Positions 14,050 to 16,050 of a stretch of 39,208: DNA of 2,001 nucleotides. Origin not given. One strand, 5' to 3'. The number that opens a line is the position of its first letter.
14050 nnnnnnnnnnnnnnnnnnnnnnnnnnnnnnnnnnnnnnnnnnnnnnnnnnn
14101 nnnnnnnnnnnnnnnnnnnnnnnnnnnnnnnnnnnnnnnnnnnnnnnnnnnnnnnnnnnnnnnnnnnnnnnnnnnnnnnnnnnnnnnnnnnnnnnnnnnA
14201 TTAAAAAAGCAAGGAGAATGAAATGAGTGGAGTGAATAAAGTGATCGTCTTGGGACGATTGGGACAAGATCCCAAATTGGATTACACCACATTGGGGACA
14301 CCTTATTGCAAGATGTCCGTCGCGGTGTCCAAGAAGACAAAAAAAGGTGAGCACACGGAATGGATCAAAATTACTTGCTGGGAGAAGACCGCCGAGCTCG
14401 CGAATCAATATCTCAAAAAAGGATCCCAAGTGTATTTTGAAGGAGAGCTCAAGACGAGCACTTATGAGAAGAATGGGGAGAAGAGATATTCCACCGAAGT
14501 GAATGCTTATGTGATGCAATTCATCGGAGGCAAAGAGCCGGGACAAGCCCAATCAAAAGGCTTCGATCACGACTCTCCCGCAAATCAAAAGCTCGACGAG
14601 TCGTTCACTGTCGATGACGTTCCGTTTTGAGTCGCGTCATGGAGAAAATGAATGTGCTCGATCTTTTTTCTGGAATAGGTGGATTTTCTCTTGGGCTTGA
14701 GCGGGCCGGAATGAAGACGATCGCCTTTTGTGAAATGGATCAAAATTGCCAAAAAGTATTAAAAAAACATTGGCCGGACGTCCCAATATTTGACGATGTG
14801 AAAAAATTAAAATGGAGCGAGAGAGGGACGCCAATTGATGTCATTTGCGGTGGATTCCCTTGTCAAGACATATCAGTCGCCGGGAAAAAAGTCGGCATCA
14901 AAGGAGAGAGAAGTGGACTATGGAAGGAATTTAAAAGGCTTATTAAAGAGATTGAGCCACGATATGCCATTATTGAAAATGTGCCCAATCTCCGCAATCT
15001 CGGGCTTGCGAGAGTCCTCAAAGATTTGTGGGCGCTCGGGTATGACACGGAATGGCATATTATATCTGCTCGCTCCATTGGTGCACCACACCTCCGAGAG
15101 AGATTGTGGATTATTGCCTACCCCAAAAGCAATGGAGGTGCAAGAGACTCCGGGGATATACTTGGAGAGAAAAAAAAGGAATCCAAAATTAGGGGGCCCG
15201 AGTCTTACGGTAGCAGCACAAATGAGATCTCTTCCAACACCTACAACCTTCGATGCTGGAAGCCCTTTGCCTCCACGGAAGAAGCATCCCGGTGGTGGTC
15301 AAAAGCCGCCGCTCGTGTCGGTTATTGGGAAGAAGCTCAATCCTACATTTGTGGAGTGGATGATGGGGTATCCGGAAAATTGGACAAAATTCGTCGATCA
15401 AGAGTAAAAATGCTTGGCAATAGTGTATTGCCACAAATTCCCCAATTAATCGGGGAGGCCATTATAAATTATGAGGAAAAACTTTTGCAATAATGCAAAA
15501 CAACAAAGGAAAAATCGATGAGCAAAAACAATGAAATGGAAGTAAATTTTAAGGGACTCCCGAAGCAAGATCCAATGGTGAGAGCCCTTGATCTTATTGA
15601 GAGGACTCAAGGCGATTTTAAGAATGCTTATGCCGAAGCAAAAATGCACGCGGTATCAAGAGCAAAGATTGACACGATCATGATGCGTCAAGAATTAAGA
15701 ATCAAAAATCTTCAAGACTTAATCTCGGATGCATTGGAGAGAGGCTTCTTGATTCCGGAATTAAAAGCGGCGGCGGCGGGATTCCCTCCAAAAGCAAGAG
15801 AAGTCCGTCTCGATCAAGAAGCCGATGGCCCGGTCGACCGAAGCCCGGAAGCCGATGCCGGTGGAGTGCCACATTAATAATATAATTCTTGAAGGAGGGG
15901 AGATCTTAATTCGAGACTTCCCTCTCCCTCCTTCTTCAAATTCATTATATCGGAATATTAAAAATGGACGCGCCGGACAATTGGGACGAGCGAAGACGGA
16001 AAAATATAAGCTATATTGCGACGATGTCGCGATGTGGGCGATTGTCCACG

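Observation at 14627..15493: C5-cytosine methyltransferase gene with conserved signatures split across two reading frames although one frame is open end to end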

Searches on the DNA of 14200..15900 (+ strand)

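Call 4: search_dna_similar(query=window:14200-15900:+, collection=phages, mode=distant, max_rows=30)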
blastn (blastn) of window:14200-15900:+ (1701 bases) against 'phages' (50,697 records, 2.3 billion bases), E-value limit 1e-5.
Records with a match: 3; places in all: 3; records where one place covers at least 80% of the query: 0.
Best place of each record, by identity: 80-90% 1; 60-80% 2.
By first word of the organism name: Vibrio 1; Sulfitobacter 1; Synechococcus 1.
By host as written in the record: Enterovibrio norvegicus 1; Sulfitobacter sp. HGT1 1; Synechococcus sp. WH 7803 1.
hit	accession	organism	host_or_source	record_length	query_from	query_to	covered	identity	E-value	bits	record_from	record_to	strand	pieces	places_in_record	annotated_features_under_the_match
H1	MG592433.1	Vibrio phage 1.052.A._10N.286.46.C3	Enterovibrio norvegicus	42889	637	783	9%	68.7%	7e-6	59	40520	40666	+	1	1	C-5 cytosine-specific DNA methylase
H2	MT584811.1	Sulfitobacter phage phiGT1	Sulfitobacter sp. HGT1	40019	834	925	5%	76.3%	5e-7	63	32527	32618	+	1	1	cytosine DNA methylase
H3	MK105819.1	Synechococcus phage S-H1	Synechococcus sp. WH 7803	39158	638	707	4%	80.0%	2e-7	64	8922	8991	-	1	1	DNA-cytosine methyltransferase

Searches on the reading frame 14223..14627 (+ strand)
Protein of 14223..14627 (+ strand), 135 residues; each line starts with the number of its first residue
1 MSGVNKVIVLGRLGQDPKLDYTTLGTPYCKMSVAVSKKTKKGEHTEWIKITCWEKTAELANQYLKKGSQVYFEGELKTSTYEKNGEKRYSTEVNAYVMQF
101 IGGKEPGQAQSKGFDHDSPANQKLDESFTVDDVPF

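Call 60: search_protein_families(library=phrogs, max_evalue=0.00001, proteins=[window:14223-14627:+])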
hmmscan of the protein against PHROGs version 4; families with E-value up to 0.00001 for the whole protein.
window:14223-14627:+ (135 aa): 1 family
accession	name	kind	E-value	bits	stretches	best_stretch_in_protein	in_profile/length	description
phrog_44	-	DNA, RNA and nucleotide metabolism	2.9e-43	149.6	1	1-135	84-228/271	single strand DNA binding protein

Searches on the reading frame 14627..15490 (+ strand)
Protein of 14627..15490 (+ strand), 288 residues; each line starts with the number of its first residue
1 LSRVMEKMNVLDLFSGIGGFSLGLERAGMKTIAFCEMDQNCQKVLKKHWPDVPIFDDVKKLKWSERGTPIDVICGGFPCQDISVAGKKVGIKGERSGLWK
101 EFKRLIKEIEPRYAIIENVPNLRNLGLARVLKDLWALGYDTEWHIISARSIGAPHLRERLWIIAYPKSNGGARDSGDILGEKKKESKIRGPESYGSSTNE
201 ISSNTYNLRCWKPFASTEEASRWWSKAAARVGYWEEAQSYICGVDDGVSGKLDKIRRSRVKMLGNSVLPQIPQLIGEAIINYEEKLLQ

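Call 5: search_protein_families(library=pfam, max_evalue=1, proteins=[window:14627-15490:+])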
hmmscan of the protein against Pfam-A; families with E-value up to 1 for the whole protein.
seq(288 aa): 2 families
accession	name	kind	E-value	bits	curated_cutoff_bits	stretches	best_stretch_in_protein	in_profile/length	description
PF00145.23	DNA_methylase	-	1.3e-48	166.5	22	1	8-170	1-166/324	C-5 cytosine-specific DNA methylase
PF03602.21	Cons_hypoth95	-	0.0051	16.9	24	1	5-60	40-95/182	Conserved hypothetical protein 95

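Call 23: search_protein_families(library=phrogs, max_evalue=0.01, proteins=[window:14627-15490:+])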
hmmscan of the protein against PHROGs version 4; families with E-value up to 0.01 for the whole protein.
seq(288 aa): 8 families
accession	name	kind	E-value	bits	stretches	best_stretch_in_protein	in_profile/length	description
phrog_363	-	other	9.8e-82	275.7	1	4-285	50-318/327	DNA methyltransferase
phrog_116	-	other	3.2e-62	211.9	1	3-283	203-493/779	DNA methyltransferase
phrog_32758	-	other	2e-18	67.6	1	129-281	7-149/154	DNA methyltransferase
phrog_5999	-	other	8.5e-17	62.2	1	8-100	3-101/109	DNA methyltransferase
phrog_36267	-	other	2.8e-13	50.8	1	8-65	1-58/151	DNA methyltransferase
phrog_29583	-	other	7.6e-13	49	1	52-166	61-190/468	DNA methyltransferase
phrog_864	-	DNA, RNA and nucleotide metabolism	1.8e-05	24.4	1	70-135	696-761/1064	DNA primase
phrog_757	-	other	2.3e-05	24.6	1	3-118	10-127/247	DNA methyltransferase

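Call 24: search_protein_families(library=ncbifam, max_evalue=0.01, proteins=[window:14627-15490:+])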
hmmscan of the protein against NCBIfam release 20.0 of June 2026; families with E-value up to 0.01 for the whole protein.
seq(288 aa): 2 families
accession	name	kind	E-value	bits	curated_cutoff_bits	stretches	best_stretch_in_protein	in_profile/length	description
TIGR00675.1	dcm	superfamily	3.2e-40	138.8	100.65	1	10-183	1-167/329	DNA (cytosine-5-)-methyltransferase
NF007772.0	PRK10458.1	subfamily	5.1e-06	25.3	710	0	70-125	170-234/472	DNA cytosine methylase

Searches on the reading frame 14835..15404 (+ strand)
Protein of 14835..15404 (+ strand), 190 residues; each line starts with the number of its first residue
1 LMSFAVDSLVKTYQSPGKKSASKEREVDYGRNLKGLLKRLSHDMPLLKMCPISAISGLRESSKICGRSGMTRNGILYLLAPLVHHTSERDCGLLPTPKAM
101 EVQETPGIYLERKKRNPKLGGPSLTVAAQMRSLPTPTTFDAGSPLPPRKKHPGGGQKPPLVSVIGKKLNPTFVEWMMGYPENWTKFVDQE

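Call 23: search_protein_families(library=phrogs, max_evalue=0.01, proteins=[window:14835-15404:+])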
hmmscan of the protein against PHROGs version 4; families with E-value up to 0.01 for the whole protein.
seq(190 aa): 3 families
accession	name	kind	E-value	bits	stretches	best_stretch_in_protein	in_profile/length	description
phrog_1008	-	other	9.7e-18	65.6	2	1-140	38-169/329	DNA methyltransferase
phrog_26627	-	unknown function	0.0019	19.4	1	167-185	34-52/71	-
phrog_27243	-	unknown function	0.0029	18.4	1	166-186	178-198/248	-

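Call 24: search_protein_families(library=ncbifam, max_evalue=0.01, proteins=[window:14835-15404:+])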
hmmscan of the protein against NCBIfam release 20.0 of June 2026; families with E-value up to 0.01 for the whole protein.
seq(190 aa): 0 families

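Call 35: find_homologous_proteins(query=window:14835-15404:+, max_evalue=0.00001)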
Query seq(190 aa) (190 aa): 38 proteins with E <= 0.00001 among 131 candidates.
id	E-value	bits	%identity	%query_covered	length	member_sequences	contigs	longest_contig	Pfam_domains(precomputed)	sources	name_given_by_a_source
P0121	8.1e-58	214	61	89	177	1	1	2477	-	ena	-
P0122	2.7e-49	186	48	84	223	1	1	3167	-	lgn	-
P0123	5.9e-49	185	59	90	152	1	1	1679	-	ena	-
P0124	6.5e-45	172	51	86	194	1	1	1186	-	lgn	-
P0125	1.9e-44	170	55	85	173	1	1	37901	-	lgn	-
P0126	3.4e-44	169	56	85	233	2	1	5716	-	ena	-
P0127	4.8e-44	169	55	88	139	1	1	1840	-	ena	-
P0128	7.0e-44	168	47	85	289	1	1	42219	-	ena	-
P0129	2.7e-43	166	56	84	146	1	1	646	-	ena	-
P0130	1.0e-42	164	55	88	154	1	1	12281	-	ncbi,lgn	-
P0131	2.1e-41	160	50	88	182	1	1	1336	-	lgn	-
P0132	1.4e-40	157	50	87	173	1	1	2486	-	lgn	-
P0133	9.1e-40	155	53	86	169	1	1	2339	-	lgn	-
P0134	3.3e-39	153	49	77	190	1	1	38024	-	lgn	-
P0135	3.3e-37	146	48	88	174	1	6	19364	-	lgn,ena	-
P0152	2.1e-11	62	54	36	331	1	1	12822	-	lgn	-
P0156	4.3e-9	55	32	92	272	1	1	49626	-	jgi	-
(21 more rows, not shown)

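Call 37: find_encoding_contigs(protein=P0128, flank=2000, max_places=1)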
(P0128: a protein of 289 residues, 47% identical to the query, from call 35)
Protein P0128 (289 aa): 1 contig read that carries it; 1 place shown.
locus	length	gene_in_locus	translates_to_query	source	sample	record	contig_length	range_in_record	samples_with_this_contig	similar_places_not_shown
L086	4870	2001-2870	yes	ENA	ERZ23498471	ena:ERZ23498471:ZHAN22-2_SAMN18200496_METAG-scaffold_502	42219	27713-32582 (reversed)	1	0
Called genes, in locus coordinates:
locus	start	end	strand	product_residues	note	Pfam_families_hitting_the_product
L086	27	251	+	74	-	-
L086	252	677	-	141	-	-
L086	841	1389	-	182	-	PF00877:NLPC_P60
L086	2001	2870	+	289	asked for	-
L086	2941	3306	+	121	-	-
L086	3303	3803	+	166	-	PF22741:PTP-NADK, PF03162:Y_phosphatase2, PF13350:Y_phosphatase3 (faint), PF22784:PTP-SAK (weak), PF22785:Tc-R-P, PF00782:DSPc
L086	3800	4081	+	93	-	-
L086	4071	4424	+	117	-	-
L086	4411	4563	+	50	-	-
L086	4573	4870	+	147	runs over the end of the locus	-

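Call 38: find_encoding_contigs(protein=P0125, flank=2000, max_places=1)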
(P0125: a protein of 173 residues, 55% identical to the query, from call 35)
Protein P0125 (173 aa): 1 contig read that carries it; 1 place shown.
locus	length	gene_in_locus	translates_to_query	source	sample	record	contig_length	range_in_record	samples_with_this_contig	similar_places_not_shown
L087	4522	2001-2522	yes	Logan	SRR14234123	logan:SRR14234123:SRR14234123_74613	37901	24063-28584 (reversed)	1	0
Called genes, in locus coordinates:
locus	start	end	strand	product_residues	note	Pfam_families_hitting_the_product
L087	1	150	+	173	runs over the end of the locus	-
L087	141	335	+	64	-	-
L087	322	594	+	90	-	-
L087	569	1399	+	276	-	PF12684:DUF3799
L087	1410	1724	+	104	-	-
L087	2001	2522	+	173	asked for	-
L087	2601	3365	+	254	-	PF00929:RNase_T (faint)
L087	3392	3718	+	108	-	PF01844:HNH (weak)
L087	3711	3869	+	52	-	-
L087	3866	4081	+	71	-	-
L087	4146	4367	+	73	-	-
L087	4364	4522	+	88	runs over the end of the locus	-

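Call 40: find_encoding_contigs(protein=P0156, flank=3000, max_places=1)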
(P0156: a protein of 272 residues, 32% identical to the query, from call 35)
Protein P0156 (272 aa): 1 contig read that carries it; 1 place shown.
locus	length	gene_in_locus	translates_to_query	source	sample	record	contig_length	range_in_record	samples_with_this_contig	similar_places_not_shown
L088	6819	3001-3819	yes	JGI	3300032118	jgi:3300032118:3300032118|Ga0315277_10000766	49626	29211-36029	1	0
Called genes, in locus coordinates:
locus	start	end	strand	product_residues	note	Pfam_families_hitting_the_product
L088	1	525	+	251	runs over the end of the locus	PF00589:Phage_integrase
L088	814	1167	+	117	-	-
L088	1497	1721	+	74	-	-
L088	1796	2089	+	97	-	-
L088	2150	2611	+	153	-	-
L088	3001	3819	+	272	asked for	-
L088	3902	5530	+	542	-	PF01555:N6_N4_Mtase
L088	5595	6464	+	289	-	PF04055:Radical_SAM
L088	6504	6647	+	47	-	PF13223:DUF4031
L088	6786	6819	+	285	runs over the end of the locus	PF13730:HTH_36 (weak)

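Call 41: find_encoding_contigs(protein=P0152, flank=3000, max_places=1)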
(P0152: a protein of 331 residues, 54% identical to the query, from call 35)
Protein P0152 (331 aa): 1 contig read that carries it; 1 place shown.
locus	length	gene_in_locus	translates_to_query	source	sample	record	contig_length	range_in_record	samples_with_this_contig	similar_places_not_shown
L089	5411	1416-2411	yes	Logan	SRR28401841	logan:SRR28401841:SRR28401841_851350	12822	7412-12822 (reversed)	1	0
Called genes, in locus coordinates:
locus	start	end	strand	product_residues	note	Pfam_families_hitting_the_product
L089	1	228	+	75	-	?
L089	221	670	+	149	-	PF08774:VRR_NUC (weak)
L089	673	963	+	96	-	-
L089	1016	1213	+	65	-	-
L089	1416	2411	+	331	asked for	-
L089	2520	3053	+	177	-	-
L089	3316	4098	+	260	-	PF04480:DUF559, PF18741:MTES_1575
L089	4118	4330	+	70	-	-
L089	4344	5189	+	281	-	PF13730:HTH_36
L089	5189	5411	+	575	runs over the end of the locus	PF13155:Toprim_2, PF13662:Toprim_4 (weak), PF03796:DnaB_C, PF13481:AAA_25 (weak)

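Call 56: predict_structure(alignment_id=A2)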
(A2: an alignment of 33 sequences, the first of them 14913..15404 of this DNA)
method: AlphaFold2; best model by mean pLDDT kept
length: 164 residues; sequences in the alignment: 33
mean_pLDDT: 58.0   pTM: 0.27
mean pLDDT of the five models: 58.0, 57.1, 55.8, 55.6, 54.9
residues with pLDDT >= 90: 0; 70-90: 29; 50-70: 92; < 50: 43
segments of 3 or more residues with pLDDT < 50: 1-4, 17-23, 35-40, 59-61, 64-66, 69-71, 81-84
pLDDT, mean of each block of 10 residues (from residue 1): 53 54 51 50 62 54 49 51 52 52 53 61 74 53 76 82 60
secondary structure, 60 per line:
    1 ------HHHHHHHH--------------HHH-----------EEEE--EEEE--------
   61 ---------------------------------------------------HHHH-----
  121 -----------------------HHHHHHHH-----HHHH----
elements in order: H7-14 E43-46 E49-52 H112-115 H144-151 H157-160

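Call 63: search_solved_structures(query=A2, max_evalue=10, show_alignments=3)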
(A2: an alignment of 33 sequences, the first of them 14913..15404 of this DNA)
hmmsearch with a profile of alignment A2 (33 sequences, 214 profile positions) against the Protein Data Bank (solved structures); distinct sequences matched with E-value up to 10: 1.
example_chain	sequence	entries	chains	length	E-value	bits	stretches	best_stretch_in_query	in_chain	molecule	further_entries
2bv1_A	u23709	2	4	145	0.1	15.6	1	105-158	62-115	REGULATOR OF G-PROTEIN SIGNALLING 1 | Regulator of G-protein signaling 1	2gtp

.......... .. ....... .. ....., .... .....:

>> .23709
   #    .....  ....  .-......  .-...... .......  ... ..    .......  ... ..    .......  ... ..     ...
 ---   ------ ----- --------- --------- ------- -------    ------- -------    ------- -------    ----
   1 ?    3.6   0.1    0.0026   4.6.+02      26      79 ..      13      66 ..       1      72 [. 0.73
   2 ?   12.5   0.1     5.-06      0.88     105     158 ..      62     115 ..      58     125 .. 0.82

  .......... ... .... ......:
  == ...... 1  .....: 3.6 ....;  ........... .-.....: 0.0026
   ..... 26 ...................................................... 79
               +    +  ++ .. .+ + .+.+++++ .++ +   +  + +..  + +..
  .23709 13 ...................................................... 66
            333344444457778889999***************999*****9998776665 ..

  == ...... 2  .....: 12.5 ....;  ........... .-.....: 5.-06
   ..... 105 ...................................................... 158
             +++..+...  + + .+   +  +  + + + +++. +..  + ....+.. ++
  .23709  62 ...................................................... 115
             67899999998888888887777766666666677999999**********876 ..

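Call 71: search_protein_representatives(alignment_id=A2)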
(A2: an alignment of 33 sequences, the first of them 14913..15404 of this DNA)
Query: 33 sequences, 214 profile positions. Proteins with E-value up to 0.001 (for the whole library): 37203; up to 1e-10: 19783; up to 1e-30: 1344. The best 150 are listed.
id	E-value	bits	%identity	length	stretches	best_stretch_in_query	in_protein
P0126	1.4e-78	279.9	-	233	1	5-212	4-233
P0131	2.8e-71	256.0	-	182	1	37-211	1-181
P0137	1.2e-70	254.0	-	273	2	103-211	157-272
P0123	1.4e-69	250.5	-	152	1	38-205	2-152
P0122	1.3e-67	244.1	-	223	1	43-210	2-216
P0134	5.8e-66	238.7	-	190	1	62-211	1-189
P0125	2.2e-65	236.8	-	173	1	42-201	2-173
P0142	7.7e-59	215.4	-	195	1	37-189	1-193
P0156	1.1e-56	208.3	-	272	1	12-212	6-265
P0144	2.1e-55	204.1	-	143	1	41-205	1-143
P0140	2.2e-55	204.1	-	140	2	147-211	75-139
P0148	1.2e-52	195.1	-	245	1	10-203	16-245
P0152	3.4e-52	193.6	-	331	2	10-156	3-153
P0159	9.2e-52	192.3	-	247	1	31-205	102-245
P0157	2.6e-49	184.3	-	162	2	18-119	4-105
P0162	5.3e-46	173.4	-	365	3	18-163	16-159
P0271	4.7e-38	147.5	-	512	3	17-166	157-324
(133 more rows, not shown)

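Call 73: find_encoding_contigs(protein=P0271, flank=2500, max_places=2)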
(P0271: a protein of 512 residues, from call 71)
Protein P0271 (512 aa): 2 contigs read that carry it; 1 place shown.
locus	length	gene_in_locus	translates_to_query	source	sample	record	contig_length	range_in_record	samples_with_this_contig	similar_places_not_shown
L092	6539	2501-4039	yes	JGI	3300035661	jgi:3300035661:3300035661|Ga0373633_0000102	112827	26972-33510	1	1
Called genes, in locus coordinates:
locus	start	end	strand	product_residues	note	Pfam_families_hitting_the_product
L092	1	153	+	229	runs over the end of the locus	PF22075:DUF6939 (weak)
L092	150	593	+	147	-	-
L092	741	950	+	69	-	-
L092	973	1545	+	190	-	PF02511:Thy1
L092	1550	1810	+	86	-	-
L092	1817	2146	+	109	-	PF13597:NRDD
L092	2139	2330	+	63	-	-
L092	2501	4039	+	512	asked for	-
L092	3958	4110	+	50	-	-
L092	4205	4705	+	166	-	-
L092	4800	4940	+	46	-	-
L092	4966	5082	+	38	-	-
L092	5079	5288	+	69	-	-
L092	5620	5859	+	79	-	-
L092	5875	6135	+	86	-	-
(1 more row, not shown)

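Call 74: find_encoding_contigs(protein=P0162, flank=2000, max_places=2)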
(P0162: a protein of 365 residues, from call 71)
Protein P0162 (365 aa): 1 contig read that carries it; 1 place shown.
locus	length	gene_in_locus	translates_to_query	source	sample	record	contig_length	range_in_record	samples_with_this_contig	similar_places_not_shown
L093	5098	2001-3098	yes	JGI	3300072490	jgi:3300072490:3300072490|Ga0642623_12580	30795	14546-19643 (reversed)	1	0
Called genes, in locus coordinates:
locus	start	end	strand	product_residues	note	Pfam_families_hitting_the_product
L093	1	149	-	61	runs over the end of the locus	-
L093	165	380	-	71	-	-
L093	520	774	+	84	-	PF01381:HTH_3, PF15943:YdaS_toxin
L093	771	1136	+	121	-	-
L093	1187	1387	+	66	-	-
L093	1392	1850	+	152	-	-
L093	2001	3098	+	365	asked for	-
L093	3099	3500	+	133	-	-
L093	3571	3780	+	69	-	-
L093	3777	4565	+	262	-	-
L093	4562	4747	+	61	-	-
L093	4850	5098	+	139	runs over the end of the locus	-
